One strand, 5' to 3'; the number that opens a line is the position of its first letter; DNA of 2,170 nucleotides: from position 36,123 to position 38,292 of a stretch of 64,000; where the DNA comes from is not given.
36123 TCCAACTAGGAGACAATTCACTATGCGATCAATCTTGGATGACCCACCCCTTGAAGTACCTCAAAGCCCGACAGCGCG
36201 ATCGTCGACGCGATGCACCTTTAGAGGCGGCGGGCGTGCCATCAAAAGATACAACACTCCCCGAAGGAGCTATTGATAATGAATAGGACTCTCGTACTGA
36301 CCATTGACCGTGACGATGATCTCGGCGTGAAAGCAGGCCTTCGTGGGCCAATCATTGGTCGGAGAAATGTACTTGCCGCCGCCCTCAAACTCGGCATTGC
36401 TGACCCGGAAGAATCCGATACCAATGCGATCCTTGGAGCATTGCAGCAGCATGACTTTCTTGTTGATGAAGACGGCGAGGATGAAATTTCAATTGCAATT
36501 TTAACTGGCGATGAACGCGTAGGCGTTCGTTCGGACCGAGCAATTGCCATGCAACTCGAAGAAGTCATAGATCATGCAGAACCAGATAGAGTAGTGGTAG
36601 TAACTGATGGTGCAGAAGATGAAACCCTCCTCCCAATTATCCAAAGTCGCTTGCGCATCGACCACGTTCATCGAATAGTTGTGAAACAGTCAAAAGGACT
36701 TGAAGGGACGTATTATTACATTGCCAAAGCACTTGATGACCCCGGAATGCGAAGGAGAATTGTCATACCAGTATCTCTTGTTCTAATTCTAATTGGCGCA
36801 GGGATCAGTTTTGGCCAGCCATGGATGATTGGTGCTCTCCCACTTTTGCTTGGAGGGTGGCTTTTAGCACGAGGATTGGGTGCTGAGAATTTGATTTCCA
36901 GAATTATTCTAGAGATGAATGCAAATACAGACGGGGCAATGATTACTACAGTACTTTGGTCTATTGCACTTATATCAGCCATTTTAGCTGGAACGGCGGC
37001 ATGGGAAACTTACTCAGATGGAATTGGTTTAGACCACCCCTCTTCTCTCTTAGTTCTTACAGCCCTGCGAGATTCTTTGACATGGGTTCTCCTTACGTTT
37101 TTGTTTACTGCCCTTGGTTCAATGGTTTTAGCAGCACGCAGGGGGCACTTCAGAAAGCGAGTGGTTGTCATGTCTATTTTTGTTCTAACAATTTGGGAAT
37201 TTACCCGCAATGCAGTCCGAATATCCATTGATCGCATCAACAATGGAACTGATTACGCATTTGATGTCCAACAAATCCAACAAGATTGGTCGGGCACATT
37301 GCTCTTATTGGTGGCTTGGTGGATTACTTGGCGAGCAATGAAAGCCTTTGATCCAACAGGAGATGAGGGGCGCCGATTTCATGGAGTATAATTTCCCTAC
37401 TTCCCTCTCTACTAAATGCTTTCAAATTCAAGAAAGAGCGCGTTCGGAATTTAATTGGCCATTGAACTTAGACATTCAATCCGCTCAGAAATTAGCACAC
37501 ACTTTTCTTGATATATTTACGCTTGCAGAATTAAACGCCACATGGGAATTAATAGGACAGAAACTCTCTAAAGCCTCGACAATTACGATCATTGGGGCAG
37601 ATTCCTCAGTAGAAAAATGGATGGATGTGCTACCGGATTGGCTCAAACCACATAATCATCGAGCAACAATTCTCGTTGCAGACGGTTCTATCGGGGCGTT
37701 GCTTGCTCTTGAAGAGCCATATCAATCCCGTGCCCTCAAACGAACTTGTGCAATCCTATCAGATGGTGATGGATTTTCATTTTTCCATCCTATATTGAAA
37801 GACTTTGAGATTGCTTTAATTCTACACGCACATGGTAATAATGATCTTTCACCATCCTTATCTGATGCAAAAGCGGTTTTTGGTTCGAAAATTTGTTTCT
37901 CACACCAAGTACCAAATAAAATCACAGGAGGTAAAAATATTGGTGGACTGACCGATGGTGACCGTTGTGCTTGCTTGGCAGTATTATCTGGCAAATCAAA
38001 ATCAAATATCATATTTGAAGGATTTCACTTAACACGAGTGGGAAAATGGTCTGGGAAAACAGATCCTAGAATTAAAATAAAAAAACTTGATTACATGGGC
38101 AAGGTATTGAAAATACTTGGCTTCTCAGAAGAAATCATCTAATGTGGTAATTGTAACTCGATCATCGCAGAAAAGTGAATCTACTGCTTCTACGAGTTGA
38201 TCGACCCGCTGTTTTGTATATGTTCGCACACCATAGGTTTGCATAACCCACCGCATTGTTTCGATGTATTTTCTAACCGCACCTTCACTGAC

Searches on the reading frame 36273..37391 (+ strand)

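Call 9: search_protein_families(library=pfam, proteins=[window:36273-37391:+], max_evalue=0.01)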
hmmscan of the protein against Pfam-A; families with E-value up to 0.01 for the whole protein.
window:36273-37391:+ (372 aa): 1 family
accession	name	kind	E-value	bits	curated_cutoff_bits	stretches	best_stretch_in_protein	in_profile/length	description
PF04123.18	DUF373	-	4.2e-84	283.3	28.3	1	5-318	1-317/335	Domain of unknown function (DUF373)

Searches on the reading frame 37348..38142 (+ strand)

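Call 9: search_protein_families(library=pfam, proteins=[window:37348-38142:+], max_evalue=0.01)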
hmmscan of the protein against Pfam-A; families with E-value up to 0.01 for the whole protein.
window:37348-38142:+ (264 aa): 1 family
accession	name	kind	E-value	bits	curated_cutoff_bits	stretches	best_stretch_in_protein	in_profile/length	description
PF01973.23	MptE-like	-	2e-05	24.9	34.6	0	145-226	85-164/171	6-hydroxymethylpterin diphosphokinase MptE-like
